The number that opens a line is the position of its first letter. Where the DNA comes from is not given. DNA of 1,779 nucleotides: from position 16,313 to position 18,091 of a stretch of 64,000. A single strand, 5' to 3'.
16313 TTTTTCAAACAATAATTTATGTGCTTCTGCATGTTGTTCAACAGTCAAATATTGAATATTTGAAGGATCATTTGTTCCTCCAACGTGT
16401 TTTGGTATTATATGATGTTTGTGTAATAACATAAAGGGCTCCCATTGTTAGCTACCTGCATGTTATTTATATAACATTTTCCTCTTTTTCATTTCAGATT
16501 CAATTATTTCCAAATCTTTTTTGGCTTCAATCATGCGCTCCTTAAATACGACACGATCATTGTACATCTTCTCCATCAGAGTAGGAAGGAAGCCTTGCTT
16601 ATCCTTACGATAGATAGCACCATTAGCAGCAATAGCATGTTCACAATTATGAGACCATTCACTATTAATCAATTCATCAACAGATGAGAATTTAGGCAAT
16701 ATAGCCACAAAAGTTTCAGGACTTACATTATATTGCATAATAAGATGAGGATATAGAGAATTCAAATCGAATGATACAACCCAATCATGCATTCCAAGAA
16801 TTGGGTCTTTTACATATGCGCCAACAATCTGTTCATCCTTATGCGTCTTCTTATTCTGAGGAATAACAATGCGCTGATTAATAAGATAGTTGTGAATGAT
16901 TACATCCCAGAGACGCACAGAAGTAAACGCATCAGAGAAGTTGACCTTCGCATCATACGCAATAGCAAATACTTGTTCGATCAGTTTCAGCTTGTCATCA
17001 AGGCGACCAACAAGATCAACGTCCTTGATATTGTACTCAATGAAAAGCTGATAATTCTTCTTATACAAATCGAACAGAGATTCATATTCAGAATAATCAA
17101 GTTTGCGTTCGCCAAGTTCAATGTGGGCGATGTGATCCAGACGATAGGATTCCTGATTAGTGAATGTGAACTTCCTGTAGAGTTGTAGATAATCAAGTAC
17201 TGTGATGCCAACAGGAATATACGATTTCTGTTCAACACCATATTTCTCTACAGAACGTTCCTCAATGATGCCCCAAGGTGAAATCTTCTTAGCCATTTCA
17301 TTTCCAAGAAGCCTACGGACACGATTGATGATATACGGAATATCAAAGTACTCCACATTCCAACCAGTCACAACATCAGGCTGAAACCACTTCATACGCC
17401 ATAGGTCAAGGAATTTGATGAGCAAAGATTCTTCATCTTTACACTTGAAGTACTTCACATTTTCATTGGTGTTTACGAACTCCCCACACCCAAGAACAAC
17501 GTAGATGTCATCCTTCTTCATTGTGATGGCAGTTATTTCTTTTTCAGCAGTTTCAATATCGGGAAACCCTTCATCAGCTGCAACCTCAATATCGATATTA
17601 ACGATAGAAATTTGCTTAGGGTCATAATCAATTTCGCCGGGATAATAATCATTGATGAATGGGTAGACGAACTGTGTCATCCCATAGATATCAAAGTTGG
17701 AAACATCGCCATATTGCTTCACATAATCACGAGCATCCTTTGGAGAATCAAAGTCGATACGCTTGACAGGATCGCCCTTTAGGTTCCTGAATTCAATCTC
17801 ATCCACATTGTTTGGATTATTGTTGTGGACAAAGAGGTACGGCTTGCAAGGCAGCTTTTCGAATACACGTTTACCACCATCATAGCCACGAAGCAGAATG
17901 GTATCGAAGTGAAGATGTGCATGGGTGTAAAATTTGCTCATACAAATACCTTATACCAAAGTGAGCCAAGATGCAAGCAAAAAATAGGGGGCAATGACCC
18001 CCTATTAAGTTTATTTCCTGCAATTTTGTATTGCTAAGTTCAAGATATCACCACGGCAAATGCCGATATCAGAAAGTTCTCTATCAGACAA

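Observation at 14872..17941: Family-B DNA polymerase (gp43) split into two ORFs by an HNH homing endonuclease gene, with no intein motifs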

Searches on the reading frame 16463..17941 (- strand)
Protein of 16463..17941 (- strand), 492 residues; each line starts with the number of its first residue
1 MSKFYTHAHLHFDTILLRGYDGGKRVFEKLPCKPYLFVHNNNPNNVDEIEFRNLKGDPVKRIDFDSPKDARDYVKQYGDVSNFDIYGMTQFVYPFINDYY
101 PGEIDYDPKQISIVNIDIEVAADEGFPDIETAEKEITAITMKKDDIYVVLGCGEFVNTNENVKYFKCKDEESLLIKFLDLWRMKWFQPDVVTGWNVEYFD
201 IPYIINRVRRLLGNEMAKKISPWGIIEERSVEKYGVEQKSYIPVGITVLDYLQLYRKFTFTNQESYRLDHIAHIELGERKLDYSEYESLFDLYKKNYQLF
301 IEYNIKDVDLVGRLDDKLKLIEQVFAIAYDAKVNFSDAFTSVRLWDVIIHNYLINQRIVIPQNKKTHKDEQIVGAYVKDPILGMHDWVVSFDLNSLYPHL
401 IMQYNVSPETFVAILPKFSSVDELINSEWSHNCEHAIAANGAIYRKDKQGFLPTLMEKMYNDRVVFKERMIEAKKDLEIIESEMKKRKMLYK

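Call 5: search_protein_families(library=pfam, proteins=[window:16463-17941:-], max_evalue=0.01)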
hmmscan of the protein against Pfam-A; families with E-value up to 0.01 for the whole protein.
window:16463-17941:- (492 aa): 2 families
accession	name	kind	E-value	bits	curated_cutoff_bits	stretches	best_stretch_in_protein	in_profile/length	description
PF03104.25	DNA_pol_B_exo1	-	3.1e-21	76.3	23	1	110-271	63-242/242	DNA polymerase family B, exonuclease domain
PF00136.26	DNA_pol_B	-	1.2e-14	54.5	23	1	353-477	23-145/453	DNA polymerase family B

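Call 6: search_dna_similar(query=window:16463-17941:-, collection=phages, mode=protein, max_rows=40)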
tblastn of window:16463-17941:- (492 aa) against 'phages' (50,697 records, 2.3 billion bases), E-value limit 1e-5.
Records with a match: 2676; places in all: 2679; records where one place covers at least 80% of the query: 2203.
Best place of each record, by identity: <60% 2676.
By first word of the organism name: Escherichia 675; Synechococcus 377; Klebsiella 334; Salmonella 199; Vibrio 136; Aeromonas 92; Shigella 89; Acinetobacter 71; Cyanophage 61; Enterobacter 59; and 69 more.
By host as written in the record: - 469; Escherichia coli 281; Klebsiella pneumoniae 115; Synechococcus 107; Synechococcus sp. 38; Aeromonas salmonicida 38; Escherichia coli O157:H7 38; Salmonella enterica 30; and 588 more.
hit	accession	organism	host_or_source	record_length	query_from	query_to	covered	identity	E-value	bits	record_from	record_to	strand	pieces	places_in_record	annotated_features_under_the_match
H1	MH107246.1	Synechococcus phage S-B64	Synechococcus sp. WH8102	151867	1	478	97%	49.6%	2e-151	483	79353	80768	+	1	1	DNA polymerase | hypothetical protein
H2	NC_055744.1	Synechococcus phage S-B64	Synechococcus sp. WH8102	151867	1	478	97%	49.6%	2e-151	483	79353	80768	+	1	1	DNA polymerase | hypothetical protein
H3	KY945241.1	Synechococcus phage S-H35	Synechococcus sp. WH8102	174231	1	478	97%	49.6%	2e-151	483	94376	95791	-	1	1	DNA polymerase | hypothetical protein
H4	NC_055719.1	Synechococcus phage S-H35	Synechococcus sp. WH8102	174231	1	478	97%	49.6%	2e-151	483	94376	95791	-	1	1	DNA polymerase | hypothetical protein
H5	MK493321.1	Cyanophage S-RIM4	Synechococcus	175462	1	478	97%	49.4%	5e-150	479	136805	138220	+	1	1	DNA polymerase | hypothetical protein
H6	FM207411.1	Synechococcus phage S-RSM4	-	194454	3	478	97%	49.3%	2e-144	463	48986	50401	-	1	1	g43: DNA Polymerase | hypothetical cyanophage protein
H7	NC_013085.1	Synechococcus phage S-RSM4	-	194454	3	478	97%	49.3%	2e-144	463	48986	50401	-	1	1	g43: DNA polymerase | hypothetical cyanophage protein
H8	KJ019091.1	Synechococcus phage ACG-2014f_Syn7803US26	-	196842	2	490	99%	47.8%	1e-149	478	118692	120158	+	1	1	DNA polymerase | hypothetical protein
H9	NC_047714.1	Synechococcus phage ACG-2014f_Syn7803US26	-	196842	2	490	99%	47.8%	1e-149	478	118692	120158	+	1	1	DNA polymerase | hypothetical protein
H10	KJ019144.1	Synechococcus phage ACG-2014f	-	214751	2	490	99%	47.8%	1e-149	478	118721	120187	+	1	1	DNA polymerase | hypothetical protein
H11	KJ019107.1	Synechococcus phage ACG-2014f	-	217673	2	490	99%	47.8%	1e-149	478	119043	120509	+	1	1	DNA polymerase | hypothetical protein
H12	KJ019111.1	Synechococcus phage ACG-2014f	-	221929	2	490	99%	47.8%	1e-149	478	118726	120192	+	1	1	DNA polymerase | hypothetical protein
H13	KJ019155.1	Synechococcus phage ACG-2014f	-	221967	2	490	99%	47.8%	1e-149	478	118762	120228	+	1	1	DNA polymerase | hypothetical protein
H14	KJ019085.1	Synechococcus phage ACG-2014f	-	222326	2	490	99%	47.8%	1e-149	478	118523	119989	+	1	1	DNA polymerase | hypothetical protein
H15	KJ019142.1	Synechococcus phage ACG-2014f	-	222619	2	490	99%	47.8%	1e-149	478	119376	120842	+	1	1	DNA polymerase | hypothetical protein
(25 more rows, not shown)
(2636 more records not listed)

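Call 9: get_annotated_region(hit=H2, flank=3000)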
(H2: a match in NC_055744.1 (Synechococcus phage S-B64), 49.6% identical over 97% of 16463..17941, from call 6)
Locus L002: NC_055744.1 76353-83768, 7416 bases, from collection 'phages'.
description: Synechococcus phage S-B64, complete genome.
organism: Synechococcus phage S-B64 (NCBI taxid 2163901)
taxonomy: Viruses; Duplodnaviria; Heunggongvirae; Uroviricota; Caudoviricetes; Kyanoviridae; Shandvirus; Shandvirus sb64
host: Synechococcus sp. WH8102; source: -; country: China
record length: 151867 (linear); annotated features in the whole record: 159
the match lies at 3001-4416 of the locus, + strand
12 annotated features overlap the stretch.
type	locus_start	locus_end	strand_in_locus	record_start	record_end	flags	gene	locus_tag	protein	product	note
misc_feature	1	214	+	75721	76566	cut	-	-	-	-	similar to hypothetical protein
misc_feature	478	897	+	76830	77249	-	-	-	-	-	similar to hypothetical protein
CDS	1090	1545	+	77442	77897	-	-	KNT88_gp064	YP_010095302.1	Hsp20 heat shock protein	-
CDS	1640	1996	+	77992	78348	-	-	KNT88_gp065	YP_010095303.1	DUF680 domain-containing protein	-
CDS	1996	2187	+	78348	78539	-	-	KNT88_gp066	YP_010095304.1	hypothetical protein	-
CDS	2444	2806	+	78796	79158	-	-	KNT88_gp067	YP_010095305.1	hypothetical protein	-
CDS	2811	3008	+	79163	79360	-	-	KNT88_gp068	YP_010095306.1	hypothetical protein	-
CDS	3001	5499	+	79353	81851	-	-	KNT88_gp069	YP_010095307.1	DNA polymerase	-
CDS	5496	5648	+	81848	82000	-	-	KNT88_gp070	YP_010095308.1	hypothetical protein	-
CDS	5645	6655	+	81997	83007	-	-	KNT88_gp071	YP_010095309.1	recombinase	-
CDS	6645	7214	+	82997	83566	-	-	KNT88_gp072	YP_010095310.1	2OG-Fe(II) oxygenase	-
CDS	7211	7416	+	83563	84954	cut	-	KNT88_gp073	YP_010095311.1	DNA primase-helicase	gp41 DNA primase-helicase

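Call 14: find_related_loci(query=window:16463-17941:-, collection=viral_contigs, flank=5000)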
Query window:16463-17941:- (492 aa) in viral_contigs; peptide patterns used: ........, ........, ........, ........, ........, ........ (x = any residue, [..] = any of these).
600 stretches matched a pattern (row limit reached: there are more); 595 encode a relative of the query (tblastn E <= 1e-3); the best 80 are kept; 80 distinct loci.
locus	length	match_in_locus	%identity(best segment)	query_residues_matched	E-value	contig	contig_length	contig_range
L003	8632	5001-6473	86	1-483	0e+0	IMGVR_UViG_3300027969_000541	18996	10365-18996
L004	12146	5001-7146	87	1-483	0e+0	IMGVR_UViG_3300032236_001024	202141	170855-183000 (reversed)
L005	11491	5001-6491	66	1-490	0e+0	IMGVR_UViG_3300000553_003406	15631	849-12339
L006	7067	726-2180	67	1-478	0e+0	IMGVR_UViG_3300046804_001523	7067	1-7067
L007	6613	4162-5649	68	1-483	0e+0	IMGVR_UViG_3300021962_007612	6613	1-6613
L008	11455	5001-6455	65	1-478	0e+0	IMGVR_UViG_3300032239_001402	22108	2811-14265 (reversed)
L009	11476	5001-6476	63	1-479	0e+0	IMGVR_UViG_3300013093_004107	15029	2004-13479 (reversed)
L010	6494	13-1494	65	1-478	0e+0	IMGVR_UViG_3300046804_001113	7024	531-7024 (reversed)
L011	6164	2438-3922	62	1-482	0e+0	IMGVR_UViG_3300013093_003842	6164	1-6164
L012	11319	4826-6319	62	1-490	0e+0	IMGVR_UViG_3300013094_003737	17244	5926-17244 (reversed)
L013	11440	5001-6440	62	1-478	0e+0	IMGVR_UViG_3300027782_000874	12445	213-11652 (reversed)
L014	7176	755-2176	58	3-482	0e+0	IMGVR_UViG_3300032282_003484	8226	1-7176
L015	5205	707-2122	58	4-483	0e+0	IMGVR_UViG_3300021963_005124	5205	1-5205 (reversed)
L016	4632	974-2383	57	3-478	0e+0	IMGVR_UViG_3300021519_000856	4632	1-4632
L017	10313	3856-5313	56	3-490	0e+0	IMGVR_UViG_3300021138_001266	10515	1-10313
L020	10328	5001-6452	55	2-487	2e-179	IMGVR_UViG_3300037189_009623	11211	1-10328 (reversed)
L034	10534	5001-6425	52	3-484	1e-170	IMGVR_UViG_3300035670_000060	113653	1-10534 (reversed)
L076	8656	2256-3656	49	3-478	7e-152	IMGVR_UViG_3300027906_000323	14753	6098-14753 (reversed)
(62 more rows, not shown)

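Call 45: find_homologous_proteins(query=window:16463-17941:-, max_evalue=1e-30)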
Query window:16463-17941:- (492 aa): 8000 proteins with E <= 1e-30 among 8000 candidates; the best 120 are listed.
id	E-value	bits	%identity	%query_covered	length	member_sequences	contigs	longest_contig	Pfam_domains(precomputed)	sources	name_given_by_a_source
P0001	0.0e+0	1016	90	98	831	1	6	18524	PF00136.27,PF03104.26,PF20286.4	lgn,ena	-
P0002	0.0e+0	1015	91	98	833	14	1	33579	PF00136.27,PF03104.26,PF20286.4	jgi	jgi:DNA polymerase elongation subunit (family B)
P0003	5.4e-293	990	89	98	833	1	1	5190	PF00136.27,PF03104.26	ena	-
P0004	4.0e-292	987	88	98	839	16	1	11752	PF00136.27,PF03104.26,PF20286.4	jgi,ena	jgi:DNA polymerase elongation subunit (family B)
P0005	2.7e-283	958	85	98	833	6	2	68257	PF00136.27,PF03104.26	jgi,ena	jgi:DNA polymerase elongation subunit (family B)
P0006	1.3e-250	850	77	97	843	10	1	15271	PF00136.27,PF03104.26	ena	-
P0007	9.5e-250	848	76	97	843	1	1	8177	PF00136.27,PF03104.26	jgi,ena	jgi:DNA polymerase elongation subunit (family B)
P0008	9.1e-226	768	69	100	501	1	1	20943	PF00136.27,PF03104.26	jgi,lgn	jgi:DNA polymerase elongation subunit (family B)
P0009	4.1e-222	756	68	97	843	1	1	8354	PF00136.27,PF03104.26,PF20286.4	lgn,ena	-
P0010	3.9e-220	750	67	97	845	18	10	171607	PF00136.27,PF03104.26,PF20286.4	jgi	jgi:DNA polymerase elongation subunit (family B)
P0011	5.3e-220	749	66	99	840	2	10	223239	PF00136.27,PF03104.26,PF20286.4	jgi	-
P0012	8.3e-220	749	68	98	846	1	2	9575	PF00136.27,PF03104.26,PF20286.4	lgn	-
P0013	3.1e-218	744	68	98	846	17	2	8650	PF00136.27,PF03104.26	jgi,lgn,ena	jgi:DNA polymerase elongation subunit (family B)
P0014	4.1e-218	743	67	98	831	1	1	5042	PF00136.27,PF03104.26,PF20286.4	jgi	jgi:DNA polymerase elongation subunit (family B)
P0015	6.5e-218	743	65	98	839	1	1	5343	PF00136.27,PF03104.26,PF20286.4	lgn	-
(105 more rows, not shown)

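Call 50: search_protein_families(library=phrogs, proteins=[L034:6434-6946:+, L076:3676-4422:+, L012:6374-7084:+, L004:6320-6868:+], max_evalue=0.001)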
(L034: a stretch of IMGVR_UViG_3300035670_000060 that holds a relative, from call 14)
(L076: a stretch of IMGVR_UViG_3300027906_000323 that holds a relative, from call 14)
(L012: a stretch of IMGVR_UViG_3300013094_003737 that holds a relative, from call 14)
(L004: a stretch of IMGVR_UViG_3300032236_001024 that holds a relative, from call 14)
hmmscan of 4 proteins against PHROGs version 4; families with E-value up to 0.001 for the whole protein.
L034:6434-6946:+ (170 aa): 3 families
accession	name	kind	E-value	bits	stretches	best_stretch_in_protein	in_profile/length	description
phrog_61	-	moron, auxiliary metabolic gene and host takeover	2.1e-30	107.3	1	1-169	446-629/689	2OG-Fe(II) oxygenase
phrog_2297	-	DNA, RNA and nucleotide metabolism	4.2e-13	50.9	1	1-167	3-159/163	DNA endonuclease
phrog_274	-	DNA, RNA and nucleotide metabolism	1.1e-06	29.7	1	1-158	8-166/192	DNA endonuclease V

L076:3676-4422:+ (248 aa): 1 family
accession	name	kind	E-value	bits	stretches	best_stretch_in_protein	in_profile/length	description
phrog_29277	-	unknown function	3.2e-44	152.1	1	4-241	11-243/248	-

L012:6374-7084:+ (236 aa): 4 families
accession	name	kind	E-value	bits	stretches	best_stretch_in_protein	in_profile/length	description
phrog_314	-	DNA, RNA and nucleotide metabolism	3.3e-27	96.7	1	1-207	178-353/574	homing endonuclease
phrog_19446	-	DNA, RNA and nucleotide metabolism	1.8e-09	38.5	1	1-115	1-94/254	homing endonuclease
phrog_7168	-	DNA, RNA and nucleotide metabolism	3.4e-07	31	1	1-176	1-179/284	homing endonuclease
phrog_447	-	other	2.9e-06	28.2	1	3-72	28-111/148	NAD synthetase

L004:6320-6868:+ (182 aa): 11 families
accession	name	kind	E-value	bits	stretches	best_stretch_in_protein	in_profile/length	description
phrog_1035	-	DNA, RNA and nucleotide metabolism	3.5e-12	47.8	1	50-180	51-215/271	endonuclease VII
phrog_1271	-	DNA, RNA and nucleotide metabolism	1.1e-11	45.8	1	51-178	206-318/361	HNH endonuclease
phrog_6050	-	DNA, RNA and nucleotide metabolism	7.1e-08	32.7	1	132-178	322-360/402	HNH endonuclease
phrog_589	-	DNA, RNA and nucleotide metabolism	3.7e-06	27.8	1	143-178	105-141/179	HNH endonuclease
phrog_8660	-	DNA, RNA and nucleotide metabolism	4.3e-06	28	1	50-178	54-179/196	HNH endonuclease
phrog_7785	-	DNA, RNA and nucleotide metabolism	6.9e-06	27.1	1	96-179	32-115/147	HNH endonuclease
phrog_333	-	DNA, RNA and nucleotide metabolism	8.8e-05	23.7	1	139-177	41-80/138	HNH endonuclease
phrog_17283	-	DNA, RNA and nucleotide metabolism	0.00012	23.3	1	147-178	11-43/71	HNH endonuclease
phrog_338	-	DNA, RNA and nucleotide metabolism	0.0002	21.9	1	59-178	137-262/340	HNH endonuclease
phrog_2214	-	DNA, RNA and nucleotide metabolism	0.00027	21.2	1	105-178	166-239/429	HNH endonuclease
phrog_9645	-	DNA, RNA and nucleotide metabolism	0.00048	20.8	1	145-179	39-73/168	HNH endonuclease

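Call 72: search_dna_similar(query=L017:5365-6057:+, collection=phages, mode=protein, max_rows=30)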
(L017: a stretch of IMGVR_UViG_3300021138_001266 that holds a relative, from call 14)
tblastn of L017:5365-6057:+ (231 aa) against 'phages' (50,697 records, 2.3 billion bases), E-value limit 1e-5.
Records with a match: 900; places in all: 1308; records where one place covers at least 80% of the query: 116.
Best place of each record, by identity: <60% 900.
By first word of the organism name: Escherichia 297; Klebsiella 117; Acinetobacter 69; Salmonella 52; Shigella 44; Vibrio 39; Enterobacteria 34; Aeromonas 28; Staphylococcus 23; Enterobacter 20; and 38 more.
By host as written in the record: - 121; Escherichia coli 115; Klebsiella pneumoniae 51; Escherichia coli B 23; Acinetobacter baumannii 19; Aeromonas salmonicida 16; Escherichia coli str. K-12 substr. MG1655 13; Shigella sp. 13; and 271 more.
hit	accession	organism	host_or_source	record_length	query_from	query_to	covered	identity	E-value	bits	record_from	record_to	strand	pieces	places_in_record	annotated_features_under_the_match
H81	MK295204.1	Shigella phage vB_SdyM_006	Shigella dysenteriae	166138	1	206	89%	37.6%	7e-17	85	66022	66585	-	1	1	endonuclease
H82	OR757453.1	Escherichia phage BYEP01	Escherichia coli BYEC05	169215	2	214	92%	34.8%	8e-24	104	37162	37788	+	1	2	NUMOD3 motif protein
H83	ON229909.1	Escherichia phage vB_EcoM_CE1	Escherichia coli SD-C888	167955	2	214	92%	34.8%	2e-23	103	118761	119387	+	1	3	homing endonuclease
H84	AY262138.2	Escherichia phage RB3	-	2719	2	214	92%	34.8%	1e-23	103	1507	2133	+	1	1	segH: SegH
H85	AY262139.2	Enterobacteria phage LZ2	-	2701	2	214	92%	34.8%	1e-23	103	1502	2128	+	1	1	segH: SegH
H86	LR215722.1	Yersinia phage fPS-2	-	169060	2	214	92%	34.8%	2e-23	103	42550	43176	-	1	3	g076c: Phage-associated homing endonuclease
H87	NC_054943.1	Yersinia phage fPS-2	-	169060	2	214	92%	34.8%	2e-23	103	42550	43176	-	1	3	g076c: homing endonuclease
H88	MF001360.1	Escherichia phage ECO4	Escherichia coli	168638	2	214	92%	34.8%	2e-23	103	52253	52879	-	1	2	homing endonuclease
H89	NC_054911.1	Escherichia phage ECO4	Escherichia coli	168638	2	214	92%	34.8%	2e-23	103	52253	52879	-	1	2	homing endonuclease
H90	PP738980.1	Salmonella phage F13076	Salmonella enterica subsp. enterica ...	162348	2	214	92%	34.8%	2e-23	103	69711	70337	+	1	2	homing endonuclease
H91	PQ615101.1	Shigella phage SP21535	Shigella sonnei CICC 21535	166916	2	214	92%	34.8%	2e-23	103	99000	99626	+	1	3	hypothetical protein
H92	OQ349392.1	Escherichia phage KIT06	Escherichia coli NBRC 3972:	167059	2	214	92%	34.8%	2e-23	103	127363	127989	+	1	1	homing endonuclease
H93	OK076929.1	Escherichia phage vB_EcoM_C2-3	Escherichia coli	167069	2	214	92%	34.8%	2e-23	103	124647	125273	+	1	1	hypothetical protein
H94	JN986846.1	Escherichia phage vB_EcoM_ACG-C40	Escherichia coli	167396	2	214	92%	34.8%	2e-23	103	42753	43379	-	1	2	homing endonuclease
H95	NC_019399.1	Escherichia phage vB_EcoM_ACG-C40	Escherichia coli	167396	2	214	92%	34.8%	2e-23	103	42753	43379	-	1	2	homing endonuclease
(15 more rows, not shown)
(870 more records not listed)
